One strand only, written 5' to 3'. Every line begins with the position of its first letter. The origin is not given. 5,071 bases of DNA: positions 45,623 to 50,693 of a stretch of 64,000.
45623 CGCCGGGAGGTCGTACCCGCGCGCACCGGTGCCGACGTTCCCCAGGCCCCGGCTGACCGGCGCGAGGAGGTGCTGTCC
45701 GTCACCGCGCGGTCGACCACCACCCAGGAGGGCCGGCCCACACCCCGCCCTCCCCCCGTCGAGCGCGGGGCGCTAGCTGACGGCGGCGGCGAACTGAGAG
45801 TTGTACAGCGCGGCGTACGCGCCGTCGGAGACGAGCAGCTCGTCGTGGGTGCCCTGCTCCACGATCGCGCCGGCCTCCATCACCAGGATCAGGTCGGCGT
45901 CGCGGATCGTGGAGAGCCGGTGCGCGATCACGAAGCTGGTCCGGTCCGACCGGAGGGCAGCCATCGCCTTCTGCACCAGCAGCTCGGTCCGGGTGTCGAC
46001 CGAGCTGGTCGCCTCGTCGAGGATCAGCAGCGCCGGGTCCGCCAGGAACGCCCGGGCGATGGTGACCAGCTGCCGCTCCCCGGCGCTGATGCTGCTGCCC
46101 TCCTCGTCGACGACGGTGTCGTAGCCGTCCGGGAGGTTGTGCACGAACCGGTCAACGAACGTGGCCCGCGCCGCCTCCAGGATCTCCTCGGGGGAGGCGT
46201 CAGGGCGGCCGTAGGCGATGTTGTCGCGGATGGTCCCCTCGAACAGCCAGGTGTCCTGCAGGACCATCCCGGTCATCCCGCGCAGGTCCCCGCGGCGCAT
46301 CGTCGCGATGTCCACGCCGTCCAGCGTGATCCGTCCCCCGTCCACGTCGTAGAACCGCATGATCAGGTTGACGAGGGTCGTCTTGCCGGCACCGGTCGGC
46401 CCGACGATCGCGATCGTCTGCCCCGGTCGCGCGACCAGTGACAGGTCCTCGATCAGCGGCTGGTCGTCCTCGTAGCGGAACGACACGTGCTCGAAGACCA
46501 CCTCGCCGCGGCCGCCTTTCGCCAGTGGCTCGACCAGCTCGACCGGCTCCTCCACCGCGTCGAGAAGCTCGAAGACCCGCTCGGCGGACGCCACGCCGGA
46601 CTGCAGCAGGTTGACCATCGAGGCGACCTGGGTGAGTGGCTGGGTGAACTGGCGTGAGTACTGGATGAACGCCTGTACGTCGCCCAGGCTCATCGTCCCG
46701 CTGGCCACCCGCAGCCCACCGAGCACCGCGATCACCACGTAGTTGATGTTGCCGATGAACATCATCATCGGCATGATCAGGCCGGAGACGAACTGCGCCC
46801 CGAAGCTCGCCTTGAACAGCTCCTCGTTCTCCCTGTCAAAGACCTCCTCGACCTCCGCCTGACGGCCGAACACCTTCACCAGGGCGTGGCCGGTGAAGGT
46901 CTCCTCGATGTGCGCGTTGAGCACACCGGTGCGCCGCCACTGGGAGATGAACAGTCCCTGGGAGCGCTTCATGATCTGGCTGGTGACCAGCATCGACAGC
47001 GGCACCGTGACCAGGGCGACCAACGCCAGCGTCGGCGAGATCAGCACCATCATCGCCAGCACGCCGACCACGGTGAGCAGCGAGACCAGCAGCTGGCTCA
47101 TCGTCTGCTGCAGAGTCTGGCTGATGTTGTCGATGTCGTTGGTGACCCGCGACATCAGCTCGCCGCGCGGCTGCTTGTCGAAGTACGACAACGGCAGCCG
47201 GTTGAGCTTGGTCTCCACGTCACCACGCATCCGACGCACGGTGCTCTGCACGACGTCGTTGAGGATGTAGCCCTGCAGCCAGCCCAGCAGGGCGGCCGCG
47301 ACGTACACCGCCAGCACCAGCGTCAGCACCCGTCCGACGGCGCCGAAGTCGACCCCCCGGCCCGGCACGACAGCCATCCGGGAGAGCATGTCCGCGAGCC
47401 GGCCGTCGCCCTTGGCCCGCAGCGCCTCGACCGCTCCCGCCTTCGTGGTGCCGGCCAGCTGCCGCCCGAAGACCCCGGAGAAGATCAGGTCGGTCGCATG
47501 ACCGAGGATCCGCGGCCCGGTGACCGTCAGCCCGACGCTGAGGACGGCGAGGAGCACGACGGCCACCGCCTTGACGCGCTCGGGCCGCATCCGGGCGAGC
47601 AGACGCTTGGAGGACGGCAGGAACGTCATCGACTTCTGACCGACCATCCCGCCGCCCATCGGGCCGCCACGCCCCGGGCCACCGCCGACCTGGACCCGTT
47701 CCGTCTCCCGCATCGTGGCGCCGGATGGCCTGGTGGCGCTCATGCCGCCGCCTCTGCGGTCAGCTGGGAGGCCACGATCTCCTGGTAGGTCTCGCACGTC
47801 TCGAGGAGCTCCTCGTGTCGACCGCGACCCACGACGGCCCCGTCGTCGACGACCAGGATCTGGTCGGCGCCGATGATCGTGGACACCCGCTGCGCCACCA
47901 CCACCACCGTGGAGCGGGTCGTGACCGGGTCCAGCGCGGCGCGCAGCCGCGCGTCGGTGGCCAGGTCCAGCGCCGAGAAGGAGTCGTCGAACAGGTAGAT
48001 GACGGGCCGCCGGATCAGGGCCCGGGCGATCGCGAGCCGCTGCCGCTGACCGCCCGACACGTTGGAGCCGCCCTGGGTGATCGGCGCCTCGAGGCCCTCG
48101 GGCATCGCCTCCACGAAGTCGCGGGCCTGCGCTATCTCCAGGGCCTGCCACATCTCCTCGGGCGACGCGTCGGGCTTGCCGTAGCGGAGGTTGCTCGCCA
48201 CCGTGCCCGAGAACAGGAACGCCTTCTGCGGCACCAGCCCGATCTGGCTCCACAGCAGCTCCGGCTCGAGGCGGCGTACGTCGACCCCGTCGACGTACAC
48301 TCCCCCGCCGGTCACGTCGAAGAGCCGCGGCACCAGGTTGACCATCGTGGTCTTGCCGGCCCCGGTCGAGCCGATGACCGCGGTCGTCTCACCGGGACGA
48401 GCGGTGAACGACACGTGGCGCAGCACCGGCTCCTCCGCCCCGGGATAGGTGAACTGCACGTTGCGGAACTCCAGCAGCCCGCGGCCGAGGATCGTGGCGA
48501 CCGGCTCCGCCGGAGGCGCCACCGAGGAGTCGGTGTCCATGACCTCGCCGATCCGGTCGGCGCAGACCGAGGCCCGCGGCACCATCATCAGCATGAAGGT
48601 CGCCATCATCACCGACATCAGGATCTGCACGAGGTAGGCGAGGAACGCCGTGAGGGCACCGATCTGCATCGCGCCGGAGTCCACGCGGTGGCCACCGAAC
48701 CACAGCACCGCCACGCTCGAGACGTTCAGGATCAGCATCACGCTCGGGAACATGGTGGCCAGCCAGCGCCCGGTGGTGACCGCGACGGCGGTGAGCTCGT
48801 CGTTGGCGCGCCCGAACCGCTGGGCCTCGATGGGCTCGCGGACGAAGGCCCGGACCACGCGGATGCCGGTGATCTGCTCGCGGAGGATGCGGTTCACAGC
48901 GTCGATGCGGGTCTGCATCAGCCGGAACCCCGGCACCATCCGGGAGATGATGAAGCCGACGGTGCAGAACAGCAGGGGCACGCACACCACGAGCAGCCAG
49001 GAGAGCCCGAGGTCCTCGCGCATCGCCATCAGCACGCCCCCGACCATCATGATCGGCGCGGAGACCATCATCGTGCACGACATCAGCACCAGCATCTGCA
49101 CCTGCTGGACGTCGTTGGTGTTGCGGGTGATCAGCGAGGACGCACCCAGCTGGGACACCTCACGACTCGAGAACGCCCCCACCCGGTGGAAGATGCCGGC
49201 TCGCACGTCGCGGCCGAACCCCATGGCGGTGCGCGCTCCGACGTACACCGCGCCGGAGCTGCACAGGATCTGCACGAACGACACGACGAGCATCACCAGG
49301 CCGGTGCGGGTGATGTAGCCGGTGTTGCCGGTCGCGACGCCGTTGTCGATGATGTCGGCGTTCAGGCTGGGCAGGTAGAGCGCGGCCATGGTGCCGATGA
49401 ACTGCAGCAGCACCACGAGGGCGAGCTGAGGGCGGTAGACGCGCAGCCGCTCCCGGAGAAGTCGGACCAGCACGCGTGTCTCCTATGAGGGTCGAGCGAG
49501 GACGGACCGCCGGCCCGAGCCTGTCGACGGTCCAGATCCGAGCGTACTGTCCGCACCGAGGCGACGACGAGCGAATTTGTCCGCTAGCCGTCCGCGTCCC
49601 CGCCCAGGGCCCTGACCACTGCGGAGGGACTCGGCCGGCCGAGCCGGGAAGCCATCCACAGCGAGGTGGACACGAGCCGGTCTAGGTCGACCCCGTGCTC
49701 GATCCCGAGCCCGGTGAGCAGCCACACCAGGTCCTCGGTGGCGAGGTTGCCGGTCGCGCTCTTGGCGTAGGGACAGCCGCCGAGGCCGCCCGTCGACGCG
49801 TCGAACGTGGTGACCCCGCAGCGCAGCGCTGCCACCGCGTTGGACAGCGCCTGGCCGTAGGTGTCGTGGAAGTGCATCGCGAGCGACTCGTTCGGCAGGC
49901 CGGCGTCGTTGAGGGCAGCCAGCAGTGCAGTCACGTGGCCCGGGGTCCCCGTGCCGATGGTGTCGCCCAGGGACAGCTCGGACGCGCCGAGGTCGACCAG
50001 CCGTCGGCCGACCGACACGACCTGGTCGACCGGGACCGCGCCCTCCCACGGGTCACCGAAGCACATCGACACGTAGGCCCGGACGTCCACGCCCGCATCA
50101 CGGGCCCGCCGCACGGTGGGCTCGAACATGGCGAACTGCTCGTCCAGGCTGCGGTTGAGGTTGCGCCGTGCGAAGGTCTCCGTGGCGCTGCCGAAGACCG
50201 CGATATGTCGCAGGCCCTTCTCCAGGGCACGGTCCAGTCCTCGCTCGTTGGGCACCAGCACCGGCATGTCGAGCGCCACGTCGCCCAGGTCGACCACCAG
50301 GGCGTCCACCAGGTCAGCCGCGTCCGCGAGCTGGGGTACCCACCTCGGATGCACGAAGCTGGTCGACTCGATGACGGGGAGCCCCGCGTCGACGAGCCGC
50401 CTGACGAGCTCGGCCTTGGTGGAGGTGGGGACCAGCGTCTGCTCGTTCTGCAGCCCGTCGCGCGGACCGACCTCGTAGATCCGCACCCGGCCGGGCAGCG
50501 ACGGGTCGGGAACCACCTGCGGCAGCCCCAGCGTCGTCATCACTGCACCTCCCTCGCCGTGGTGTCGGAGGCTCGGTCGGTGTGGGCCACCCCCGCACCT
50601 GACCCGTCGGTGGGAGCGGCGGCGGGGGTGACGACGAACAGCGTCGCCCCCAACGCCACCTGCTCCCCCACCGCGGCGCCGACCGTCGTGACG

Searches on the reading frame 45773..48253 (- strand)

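Call 47: search_protein_families(library=pfam, proteins=[window:45773-48253:-], max_evalue=0.00001)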
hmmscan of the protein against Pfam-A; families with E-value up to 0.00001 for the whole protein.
window:45773-48253:- (826 aa): 2 families
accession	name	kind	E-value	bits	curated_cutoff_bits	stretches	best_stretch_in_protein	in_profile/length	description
PF00664.28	ABC_membrane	-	5.1e-59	200.6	28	1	248-540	8-274/274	ABC transporter transmembrane region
PF00005.33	ABC_tran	-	8.3e-29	101.4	25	1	602-750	2-137/137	ABC transporter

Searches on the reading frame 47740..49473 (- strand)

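Call 47: search_protein_families(library=pfam, proteins=[window:47740-49473:-], max_evalue=0.00001)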
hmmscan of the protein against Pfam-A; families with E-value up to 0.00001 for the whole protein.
window:47740-49473:- (577 aa): 2 families
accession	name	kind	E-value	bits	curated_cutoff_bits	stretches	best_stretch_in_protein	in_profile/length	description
PF00664.28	ABC_membrane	-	1.4e-40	140.2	28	1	18-288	2-274/274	ABC transporter transmembrane region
PF00005.33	ABC_tran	-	1.7e-24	87.5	25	1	351-499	1-136/137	ABC transporter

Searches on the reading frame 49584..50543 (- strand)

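Call 47: search_protein_families(library=pfam, proteins=[window:49584-50543:-], max_evalue=0.00001)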
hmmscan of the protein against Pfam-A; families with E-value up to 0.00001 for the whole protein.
window:49584-50543:- (319 aa): 1 family
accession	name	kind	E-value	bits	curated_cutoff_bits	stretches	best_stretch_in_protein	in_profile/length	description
PF00682.25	HMGL-like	-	1.4e-42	146.4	29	1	19-294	1-257/260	HMGL-like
